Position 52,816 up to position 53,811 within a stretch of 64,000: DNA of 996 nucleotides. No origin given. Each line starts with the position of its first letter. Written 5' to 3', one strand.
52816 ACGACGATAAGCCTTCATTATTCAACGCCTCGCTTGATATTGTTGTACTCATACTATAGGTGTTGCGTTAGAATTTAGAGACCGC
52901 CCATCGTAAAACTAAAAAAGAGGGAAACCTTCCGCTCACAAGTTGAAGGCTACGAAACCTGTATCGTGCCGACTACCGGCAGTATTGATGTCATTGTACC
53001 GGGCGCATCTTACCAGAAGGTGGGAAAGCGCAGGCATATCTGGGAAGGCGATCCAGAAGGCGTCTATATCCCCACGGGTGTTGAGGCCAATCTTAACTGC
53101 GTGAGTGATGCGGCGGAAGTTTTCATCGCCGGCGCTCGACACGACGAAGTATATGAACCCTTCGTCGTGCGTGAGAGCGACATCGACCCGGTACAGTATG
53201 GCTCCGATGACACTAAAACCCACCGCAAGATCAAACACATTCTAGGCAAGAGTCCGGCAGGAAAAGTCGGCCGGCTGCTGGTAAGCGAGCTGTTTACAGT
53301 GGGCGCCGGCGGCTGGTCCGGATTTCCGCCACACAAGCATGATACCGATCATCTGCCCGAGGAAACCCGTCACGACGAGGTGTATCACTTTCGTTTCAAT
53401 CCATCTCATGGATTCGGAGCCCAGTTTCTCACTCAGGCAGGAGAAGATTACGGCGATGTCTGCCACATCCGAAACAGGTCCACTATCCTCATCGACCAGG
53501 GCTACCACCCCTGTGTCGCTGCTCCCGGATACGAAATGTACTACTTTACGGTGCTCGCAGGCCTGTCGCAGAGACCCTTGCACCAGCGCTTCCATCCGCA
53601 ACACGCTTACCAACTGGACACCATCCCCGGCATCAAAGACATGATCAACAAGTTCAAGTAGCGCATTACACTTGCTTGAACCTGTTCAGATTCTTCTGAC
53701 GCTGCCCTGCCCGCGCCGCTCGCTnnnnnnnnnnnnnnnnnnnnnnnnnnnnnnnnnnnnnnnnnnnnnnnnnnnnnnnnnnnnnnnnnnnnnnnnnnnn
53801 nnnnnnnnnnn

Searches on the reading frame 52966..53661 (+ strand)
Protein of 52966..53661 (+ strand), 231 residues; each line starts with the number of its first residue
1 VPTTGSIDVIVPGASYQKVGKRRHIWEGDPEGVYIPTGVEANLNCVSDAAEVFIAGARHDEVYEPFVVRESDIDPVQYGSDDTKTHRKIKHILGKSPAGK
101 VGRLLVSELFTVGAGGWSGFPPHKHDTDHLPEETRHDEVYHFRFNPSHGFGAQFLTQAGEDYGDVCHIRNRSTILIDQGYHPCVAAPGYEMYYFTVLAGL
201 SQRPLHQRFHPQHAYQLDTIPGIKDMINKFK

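Call 21: search_protein_families(library=pfam, proteins=[window:52966-53661:+], max_evalue=0.01)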
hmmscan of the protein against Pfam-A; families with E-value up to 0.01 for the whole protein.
window:52966-53661:+ (231 aa): 1 family
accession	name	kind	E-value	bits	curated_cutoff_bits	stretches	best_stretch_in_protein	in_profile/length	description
PF04962.18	KduI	-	2.1e-65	221.1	23.9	1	2-215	54-261/262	KduI/IolB family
